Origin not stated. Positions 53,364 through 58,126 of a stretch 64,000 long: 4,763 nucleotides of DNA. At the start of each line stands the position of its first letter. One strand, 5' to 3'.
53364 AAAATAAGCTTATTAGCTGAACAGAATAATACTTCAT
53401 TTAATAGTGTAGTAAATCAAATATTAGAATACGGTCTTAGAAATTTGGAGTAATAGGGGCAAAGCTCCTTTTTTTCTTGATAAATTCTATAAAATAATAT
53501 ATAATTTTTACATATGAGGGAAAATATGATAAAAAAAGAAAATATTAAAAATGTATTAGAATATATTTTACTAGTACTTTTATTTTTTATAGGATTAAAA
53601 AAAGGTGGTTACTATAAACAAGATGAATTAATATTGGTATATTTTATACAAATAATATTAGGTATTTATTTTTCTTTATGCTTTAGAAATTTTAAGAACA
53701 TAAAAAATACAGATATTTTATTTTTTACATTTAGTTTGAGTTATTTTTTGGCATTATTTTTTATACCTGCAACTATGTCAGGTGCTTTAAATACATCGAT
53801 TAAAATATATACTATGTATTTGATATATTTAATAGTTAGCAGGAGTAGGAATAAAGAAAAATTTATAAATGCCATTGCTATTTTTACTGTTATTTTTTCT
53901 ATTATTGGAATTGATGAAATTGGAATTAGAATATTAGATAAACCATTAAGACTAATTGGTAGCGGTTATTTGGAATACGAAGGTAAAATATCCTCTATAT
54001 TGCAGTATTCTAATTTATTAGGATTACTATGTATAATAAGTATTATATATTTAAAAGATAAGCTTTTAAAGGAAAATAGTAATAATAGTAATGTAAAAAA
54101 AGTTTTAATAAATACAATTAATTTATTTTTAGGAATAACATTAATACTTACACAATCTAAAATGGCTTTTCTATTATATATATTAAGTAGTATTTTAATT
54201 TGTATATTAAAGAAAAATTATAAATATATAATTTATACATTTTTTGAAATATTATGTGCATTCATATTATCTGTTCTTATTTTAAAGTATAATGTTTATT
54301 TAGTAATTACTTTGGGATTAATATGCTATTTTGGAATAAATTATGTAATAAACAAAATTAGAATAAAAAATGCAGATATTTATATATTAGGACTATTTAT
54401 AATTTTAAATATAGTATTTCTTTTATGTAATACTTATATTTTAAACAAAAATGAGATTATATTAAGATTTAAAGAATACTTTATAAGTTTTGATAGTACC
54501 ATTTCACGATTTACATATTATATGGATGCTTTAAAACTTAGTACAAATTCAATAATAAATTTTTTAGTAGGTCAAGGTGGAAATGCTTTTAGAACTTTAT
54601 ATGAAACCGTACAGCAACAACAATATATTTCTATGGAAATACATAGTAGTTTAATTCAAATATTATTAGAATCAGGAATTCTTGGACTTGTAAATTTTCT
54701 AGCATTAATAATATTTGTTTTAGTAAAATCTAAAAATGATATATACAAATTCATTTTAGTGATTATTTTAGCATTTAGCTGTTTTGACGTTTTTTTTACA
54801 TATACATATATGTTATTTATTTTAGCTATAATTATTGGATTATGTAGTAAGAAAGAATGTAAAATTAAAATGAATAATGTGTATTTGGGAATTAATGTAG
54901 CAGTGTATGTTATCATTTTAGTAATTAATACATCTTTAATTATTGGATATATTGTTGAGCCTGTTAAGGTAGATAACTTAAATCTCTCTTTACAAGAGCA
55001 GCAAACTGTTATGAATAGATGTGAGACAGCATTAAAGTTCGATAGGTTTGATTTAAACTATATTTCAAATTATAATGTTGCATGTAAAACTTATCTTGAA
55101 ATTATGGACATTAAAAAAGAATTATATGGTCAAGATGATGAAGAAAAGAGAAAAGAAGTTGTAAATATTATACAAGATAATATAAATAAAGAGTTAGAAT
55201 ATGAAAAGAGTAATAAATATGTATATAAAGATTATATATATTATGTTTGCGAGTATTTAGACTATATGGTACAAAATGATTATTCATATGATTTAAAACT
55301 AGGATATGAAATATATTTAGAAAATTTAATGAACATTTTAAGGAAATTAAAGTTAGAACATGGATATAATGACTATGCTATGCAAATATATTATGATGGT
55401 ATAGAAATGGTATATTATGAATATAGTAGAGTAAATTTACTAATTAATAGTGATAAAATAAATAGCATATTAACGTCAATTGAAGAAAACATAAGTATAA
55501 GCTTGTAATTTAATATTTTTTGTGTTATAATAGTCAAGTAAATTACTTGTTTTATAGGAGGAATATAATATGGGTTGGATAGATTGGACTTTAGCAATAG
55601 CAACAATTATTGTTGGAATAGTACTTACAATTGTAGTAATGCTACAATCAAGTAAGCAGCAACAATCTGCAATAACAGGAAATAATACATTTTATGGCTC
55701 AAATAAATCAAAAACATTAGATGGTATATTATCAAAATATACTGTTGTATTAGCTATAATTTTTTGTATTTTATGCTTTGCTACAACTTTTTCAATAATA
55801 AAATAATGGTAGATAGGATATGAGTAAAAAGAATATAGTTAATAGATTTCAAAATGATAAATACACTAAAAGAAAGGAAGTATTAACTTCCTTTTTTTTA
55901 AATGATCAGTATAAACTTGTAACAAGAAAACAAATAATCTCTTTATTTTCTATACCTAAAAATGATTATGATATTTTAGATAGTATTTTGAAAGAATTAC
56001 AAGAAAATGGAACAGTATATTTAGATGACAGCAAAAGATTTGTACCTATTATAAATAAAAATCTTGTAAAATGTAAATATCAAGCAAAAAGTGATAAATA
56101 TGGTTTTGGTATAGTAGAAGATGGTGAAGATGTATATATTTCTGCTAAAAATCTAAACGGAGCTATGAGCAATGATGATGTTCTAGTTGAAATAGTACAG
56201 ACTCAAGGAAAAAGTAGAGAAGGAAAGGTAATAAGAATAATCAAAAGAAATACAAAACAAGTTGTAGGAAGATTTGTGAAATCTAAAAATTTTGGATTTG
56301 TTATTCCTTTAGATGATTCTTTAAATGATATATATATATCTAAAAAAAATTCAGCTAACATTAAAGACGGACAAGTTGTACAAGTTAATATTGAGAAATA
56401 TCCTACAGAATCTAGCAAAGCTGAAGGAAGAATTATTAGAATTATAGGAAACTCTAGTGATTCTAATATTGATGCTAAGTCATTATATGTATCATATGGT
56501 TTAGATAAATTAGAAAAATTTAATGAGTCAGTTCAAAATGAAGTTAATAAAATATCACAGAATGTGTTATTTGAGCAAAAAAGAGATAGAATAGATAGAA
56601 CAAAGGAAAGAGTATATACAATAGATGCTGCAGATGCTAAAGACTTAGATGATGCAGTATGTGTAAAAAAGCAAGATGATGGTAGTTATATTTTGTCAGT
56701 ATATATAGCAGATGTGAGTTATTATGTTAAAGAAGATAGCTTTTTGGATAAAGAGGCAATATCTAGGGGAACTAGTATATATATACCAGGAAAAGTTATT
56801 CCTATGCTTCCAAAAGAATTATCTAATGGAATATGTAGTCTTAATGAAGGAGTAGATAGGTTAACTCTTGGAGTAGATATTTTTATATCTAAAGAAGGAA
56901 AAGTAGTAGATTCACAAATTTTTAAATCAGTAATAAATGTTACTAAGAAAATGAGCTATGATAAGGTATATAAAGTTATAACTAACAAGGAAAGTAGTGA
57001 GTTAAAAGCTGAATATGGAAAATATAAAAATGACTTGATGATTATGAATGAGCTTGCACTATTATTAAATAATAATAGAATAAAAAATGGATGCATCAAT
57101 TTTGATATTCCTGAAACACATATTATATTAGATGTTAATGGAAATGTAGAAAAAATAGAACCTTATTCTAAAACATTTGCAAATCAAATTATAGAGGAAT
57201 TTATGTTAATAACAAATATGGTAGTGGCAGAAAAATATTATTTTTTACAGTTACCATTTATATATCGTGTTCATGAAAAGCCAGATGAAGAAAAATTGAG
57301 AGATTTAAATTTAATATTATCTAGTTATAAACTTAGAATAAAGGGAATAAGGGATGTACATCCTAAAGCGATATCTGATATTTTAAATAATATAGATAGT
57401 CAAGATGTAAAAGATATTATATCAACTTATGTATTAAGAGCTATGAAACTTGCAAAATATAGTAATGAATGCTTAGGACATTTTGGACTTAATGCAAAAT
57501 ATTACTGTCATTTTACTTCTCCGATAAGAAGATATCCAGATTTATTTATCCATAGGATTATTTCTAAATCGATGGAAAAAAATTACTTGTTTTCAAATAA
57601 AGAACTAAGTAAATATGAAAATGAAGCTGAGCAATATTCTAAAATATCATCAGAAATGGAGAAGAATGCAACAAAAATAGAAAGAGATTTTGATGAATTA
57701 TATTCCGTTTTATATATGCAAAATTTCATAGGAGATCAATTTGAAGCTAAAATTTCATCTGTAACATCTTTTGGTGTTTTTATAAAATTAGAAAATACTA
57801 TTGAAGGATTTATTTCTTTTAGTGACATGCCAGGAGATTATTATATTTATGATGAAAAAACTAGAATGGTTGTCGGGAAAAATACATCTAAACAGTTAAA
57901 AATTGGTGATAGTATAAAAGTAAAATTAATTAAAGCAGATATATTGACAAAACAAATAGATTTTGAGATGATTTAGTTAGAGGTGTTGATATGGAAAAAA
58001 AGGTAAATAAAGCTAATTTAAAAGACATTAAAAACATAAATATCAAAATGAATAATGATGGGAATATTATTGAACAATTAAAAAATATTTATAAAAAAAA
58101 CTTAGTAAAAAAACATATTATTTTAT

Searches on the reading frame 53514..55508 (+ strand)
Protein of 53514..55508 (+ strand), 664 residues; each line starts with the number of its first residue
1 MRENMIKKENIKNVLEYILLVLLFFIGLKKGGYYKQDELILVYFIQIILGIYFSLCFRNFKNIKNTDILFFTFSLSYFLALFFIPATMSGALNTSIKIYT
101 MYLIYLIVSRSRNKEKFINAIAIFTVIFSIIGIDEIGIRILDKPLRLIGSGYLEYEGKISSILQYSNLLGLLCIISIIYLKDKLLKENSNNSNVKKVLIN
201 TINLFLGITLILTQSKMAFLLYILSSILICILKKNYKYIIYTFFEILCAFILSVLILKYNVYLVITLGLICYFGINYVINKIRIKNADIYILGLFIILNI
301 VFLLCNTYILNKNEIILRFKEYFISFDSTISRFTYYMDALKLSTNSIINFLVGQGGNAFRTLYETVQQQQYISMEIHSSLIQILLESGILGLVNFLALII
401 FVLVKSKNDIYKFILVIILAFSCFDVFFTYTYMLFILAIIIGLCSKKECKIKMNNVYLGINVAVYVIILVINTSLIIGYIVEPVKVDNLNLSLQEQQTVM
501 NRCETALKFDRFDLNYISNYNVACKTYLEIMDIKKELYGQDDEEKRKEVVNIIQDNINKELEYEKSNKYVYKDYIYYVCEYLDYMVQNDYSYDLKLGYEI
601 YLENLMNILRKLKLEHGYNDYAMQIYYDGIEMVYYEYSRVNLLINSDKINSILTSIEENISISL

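Call 8: search_protein_families(library=ncbifam, proteins=[window:53514-55508:+], max_evalue=0.001)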
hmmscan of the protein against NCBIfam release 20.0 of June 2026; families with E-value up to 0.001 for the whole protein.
window:53514-55508:+ (664 aa): 1 family
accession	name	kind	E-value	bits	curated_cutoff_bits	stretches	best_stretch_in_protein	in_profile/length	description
TIGR00947.1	2A73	equivalog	0.00026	20.1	366.4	1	352-406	311-365/425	IctB family putative bicarbonate transporter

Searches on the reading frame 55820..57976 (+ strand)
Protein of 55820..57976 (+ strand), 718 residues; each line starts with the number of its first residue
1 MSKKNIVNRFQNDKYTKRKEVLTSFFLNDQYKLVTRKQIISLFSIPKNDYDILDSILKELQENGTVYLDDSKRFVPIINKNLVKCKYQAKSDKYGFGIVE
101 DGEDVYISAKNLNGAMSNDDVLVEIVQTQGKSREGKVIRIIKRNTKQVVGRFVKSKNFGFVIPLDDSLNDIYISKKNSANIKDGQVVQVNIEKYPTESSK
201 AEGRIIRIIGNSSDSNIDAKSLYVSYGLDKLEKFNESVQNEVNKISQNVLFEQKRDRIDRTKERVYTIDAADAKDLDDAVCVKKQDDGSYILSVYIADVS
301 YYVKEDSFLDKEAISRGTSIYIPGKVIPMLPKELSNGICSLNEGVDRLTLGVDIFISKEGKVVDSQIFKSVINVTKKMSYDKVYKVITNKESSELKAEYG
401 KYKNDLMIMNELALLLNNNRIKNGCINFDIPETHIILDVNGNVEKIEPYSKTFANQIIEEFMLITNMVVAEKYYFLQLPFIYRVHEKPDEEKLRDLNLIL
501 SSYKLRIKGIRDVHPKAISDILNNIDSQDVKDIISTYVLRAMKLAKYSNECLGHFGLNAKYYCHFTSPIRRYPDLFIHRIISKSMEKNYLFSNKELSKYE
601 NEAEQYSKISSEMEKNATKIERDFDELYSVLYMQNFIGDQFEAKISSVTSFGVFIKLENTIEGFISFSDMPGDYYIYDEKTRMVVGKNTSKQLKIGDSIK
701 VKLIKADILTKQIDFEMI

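Call 8: search_protein_families(library=ncbifam, proteins=[window:55820-57976:+], max_evalue=0.001)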
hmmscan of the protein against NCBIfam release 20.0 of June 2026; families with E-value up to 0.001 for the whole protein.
window:55820-57976:+ (718 aa): 16 families
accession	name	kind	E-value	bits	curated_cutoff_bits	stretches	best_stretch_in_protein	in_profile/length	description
TIGR02063.1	RNase_R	equivalog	1.7e-216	720.9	597.85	1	18-718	3-710/711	ribonuclease R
TIGR00358.1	3_prime_RNase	superfamily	9.9e-166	552.8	368.6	1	80-718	14-657/657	VacB/RNase II family 3'-5' exoribonuclease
NF008648.0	PRK11642.1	equivalog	7.2e-131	438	982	1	51-718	53-725/813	ribonuclease R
NF003455.0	PRK05054.1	equivalog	5.8e-69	232.9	542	1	88-713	25-639/645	exoribonuclease II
TIGR02062.1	RNase_B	equivalog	2.4e-60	204.3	641.9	1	90-706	27-635/646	exoribonuclease II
NF006333.0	PRK08563.1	equivalog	5.7e-09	35.8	143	1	634-709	78-152/188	DNA-directed RNA polymerase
TIGR00448.1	rpoE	equivalog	1.2e-08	34.8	124.2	1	629-706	73-149/179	DNA-directed RNA polymerase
TIGR00717.1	rpsA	equivalog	4.5e-08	32.1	577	1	632-714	354-426/516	30S ribosomal protein S1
NF004952.0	PRK06299.1-2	equivalog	5.6e-08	31.6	524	1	629-714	382-457/580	30S ribosomal protein S1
NF000907.0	PRK00087.1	equivalog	2.5e-06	26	624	1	637-714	563-629/671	bifunctional 4-hydroxy-3-methylbut-2-enyl diphosphate reductase/30S ribosomal protein S1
NF040579.1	S1_dom_CvfD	subfamily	9.6e-06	25.8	117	1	637-715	3-70/113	CvfD/Ygs/GSP13 family RNA-binding post-transcriptional regulator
NF006363.0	PRK08582.1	equivalog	0.00012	22.3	171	1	637-703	5-71/140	S1 domain-containing RNA-binding protein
NF005973.0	PRK08059.1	equivalog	0.00012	22.1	148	1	637-713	7-72/123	S1 domain-containing post-transcriptional regulator GSP13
NF004951.0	PRK06299.1-1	equivalog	0.00019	20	918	1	638-709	364-425/556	30S ribosomal protein S1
NF005573.0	PRK07252.1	equivalog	0.0004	20.3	183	0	637-712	3-67/120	S1 RNA-binding domain-containing protein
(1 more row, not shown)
